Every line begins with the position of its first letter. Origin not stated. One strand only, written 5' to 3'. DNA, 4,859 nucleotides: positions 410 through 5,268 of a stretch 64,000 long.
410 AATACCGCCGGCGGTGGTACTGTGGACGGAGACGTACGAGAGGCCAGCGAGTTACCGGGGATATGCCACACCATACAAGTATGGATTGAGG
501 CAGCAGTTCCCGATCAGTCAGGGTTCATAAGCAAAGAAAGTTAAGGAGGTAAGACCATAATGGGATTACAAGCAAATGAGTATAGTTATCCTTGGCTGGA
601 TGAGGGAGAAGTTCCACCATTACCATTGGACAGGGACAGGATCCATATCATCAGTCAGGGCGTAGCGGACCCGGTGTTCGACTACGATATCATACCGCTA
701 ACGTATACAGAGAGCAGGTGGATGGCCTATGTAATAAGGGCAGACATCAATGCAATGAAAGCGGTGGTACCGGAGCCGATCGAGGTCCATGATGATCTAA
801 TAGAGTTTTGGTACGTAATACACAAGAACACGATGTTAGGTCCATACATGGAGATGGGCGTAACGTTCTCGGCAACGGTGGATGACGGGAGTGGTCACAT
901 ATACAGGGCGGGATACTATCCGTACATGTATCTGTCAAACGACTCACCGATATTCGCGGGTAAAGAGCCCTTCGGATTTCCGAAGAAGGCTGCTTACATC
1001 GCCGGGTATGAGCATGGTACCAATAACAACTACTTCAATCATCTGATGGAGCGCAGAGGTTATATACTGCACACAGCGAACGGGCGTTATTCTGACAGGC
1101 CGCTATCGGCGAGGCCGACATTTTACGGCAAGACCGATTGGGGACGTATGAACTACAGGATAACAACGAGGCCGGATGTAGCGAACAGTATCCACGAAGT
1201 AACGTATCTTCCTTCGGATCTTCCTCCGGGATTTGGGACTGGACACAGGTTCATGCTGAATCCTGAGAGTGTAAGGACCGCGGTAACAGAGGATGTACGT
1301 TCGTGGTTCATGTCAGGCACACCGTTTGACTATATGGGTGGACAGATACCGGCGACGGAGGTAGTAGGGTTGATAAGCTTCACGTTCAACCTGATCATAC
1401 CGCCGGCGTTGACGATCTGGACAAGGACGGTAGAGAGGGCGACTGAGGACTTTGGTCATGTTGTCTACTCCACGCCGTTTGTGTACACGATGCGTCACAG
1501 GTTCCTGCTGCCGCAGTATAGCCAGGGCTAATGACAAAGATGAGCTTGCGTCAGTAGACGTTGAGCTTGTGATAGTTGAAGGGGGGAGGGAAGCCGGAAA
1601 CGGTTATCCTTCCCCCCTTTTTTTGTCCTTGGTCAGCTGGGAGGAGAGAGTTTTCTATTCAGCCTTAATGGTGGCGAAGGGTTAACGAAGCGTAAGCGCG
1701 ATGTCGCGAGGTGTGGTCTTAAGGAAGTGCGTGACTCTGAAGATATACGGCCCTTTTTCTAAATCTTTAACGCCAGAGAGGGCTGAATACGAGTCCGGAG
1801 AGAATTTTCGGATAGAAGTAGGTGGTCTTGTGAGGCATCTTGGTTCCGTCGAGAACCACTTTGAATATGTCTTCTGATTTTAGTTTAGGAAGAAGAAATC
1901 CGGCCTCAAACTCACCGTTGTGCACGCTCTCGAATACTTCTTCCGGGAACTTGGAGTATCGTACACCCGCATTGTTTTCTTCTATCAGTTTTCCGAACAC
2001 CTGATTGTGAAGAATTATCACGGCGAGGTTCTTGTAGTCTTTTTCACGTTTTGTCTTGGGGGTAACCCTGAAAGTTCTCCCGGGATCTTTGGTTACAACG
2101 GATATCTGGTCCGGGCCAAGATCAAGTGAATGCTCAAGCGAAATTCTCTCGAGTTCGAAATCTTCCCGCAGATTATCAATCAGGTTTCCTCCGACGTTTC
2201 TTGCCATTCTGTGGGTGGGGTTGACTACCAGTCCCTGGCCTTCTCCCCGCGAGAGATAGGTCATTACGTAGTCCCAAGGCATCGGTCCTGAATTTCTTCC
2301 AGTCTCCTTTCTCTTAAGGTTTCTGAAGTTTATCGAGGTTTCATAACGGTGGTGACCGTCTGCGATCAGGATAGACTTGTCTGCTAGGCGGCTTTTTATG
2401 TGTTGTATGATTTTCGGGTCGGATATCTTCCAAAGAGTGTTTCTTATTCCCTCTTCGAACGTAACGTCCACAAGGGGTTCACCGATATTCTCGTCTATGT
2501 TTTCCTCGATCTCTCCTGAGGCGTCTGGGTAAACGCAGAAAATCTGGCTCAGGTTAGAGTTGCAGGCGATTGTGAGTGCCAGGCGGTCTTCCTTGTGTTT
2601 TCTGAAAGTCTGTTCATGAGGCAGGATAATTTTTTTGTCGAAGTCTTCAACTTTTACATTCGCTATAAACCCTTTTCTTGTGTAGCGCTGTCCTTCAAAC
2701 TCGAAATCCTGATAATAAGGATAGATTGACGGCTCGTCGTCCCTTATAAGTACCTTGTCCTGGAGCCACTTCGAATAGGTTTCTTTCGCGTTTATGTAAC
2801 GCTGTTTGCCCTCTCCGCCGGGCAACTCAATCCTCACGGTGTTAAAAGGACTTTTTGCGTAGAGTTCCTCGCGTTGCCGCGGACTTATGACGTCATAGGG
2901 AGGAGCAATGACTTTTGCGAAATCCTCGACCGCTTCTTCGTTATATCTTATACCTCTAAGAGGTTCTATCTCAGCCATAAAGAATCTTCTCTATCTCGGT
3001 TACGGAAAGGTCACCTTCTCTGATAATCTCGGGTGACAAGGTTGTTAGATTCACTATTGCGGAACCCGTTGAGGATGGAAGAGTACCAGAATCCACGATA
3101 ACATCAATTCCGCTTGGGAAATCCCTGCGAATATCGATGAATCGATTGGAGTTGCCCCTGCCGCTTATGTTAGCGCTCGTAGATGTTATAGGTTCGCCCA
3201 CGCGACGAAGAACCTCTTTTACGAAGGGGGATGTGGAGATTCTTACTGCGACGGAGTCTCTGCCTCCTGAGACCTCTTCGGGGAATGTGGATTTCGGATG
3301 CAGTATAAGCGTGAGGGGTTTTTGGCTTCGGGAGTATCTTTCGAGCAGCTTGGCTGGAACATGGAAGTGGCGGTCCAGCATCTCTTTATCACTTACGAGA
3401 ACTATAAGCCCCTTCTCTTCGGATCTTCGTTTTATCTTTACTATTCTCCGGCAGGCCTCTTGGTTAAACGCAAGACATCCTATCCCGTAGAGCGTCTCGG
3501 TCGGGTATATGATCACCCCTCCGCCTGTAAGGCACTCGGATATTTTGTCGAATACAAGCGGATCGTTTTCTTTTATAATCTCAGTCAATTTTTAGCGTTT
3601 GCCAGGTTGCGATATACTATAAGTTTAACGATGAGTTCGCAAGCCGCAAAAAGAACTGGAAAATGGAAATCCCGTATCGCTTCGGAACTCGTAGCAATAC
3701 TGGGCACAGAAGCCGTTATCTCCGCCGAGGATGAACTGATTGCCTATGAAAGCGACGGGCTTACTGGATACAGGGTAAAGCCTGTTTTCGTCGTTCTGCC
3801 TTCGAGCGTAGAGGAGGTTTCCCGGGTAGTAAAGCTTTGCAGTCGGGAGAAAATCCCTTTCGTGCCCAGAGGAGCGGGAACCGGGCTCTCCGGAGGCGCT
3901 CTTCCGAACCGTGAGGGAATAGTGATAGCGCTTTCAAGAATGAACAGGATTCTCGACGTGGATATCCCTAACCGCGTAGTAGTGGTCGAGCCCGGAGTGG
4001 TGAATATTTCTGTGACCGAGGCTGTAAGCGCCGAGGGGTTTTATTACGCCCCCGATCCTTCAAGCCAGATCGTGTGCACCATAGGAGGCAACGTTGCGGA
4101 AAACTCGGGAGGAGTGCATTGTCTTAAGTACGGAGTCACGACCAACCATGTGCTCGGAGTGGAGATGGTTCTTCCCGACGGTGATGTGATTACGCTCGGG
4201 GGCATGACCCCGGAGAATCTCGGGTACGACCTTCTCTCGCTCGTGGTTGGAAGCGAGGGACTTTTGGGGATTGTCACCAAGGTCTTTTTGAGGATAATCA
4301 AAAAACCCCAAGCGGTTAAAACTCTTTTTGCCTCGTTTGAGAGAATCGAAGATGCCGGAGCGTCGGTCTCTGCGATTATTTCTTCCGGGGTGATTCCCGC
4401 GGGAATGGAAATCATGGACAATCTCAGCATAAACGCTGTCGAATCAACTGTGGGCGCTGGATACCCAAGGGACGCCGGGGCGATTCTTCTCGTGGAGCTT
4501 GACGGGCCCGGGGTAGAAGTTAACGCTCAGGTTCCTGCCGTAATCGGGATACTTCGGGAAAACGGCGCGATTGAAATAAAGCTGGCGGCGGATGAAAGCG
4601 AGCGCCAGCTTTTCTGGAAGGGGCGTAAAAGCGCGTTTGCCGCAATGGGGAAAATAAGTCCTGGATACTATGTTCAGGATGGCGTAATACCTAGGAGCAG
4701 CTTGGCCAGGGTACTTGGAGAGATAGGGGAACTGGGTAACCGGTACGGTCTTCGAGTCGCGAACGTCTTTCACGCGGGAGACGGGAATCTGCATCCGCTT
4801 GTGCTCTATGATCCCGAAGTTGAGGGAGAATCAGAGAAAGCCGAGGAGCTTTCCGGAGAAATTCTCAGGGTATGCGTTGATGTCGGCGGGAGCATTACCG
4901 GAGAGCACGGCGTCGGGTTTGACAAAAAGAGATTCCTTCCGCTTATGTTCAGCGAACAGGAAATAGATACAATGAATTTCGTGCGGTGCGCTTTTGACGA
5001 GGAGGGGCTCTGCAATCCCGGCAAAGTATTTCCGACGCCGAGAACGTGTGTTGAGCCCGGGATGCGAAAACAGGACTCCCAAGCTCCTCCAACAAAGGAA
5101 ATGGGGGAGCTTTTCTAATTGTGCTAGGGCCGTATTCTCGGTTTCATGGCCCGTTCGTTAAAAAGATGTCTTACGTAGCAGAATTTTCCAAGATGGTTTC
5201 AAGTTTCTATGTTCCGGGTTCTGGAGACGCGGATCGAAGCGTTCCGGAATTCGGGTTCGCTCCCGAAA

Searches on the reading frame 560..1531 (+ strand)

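Call 9: search_protein_families(library=pfam, proteins=[window:560-1531:+], max_evalue=0.00001)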
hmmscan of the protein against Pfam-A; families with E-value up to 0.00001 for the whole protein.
window:560-1531:+ (323 aa): 1 family
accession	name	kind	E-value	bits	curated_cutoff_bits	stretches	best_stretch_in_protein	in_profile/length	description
PF06314.16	ADC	-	3e-21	76.5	29.8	1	51-216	20-180/238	Acetoacetate decarboxylase (ADC)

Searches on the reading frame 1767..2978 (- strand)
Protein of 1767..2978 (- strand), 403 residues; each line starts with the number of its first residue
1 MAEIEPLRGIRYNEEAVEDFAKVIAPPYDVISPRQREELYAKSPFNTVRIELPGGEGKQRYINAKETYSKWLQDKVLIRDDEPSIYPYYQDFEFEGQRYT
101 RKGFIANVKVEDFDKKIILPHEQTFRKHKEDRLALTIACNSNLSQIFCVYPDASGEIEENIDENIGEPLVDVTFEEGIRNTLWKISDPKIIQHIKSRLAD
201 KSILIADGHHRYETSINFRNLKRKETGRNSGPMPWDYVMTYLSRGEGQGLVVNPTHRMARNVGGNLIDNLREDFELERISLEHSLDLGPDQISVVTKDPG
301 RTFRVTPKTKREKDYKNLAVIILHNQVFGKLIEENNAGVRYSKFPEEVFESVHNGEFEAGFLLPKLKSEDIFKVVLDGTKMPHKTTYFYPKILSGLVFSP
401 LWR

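Call 9: search_protein_families(library=pfam, proteins=[window:1767-2978:-], max_evalue=0.00001)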
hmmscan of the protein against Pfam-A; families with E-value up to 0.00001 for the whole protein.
window:1767-2978:- (403 aa): 1 family
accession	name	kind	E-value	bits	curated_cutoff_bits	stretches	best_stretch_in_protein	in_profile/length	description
PF06245.16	DUF1015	-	4.9e-82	275.9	25.8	1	4-298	1-299/325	Protein of unknown function (DUF1015)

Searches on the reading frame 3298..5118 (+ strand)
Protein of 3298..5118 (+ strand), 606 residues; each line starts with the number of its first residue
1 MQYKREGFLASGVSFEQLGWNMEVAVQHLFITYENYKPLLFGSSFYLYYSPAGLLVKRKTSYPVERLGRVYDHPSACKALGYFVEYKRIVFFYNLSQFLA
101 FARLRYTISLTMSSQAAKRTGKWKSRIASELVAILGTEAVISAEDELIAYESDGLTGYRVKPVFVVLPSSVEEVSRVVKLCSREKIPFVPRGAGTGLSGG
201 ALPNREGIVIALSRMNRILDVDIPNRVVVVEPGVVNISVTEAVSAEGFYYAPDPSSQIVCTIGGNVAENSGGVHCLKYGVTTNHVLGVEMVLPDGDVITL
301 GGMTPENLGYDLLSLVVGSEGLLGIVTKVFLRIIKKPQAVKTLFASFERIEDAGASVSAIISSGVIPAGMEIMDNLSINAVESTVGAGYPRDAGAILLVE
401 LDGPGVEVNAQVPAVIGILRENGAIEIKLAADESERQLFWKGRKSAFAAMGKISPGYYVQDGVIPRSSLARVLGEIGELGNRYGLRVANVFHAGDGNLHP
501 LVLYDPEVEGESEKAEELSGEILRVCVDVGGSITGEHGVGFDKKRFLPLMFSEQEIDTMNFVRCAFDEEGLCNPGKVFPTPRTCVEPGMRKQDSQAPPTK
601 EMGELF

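Call 9: search_protein_families(library=pfam, proteins=[window:3298-5118:+], max_evalue=0.00001)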
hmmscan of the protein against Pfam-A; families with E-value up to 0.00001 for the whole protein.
window:3298-5118:+ (606 aa): 2 families
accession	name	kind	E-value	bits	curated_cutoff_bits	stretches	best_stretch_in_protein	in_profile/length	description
PF02913.24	FAD-oxidase_C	-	1.7e-65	221.6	21.2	1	336-577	1-248/248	FAD linked oxidases, C-terminal domain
PF01565.28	FAD_binding_4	-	3.9e-42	143.7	26.4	1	164-301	3-139/139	FAD binding domain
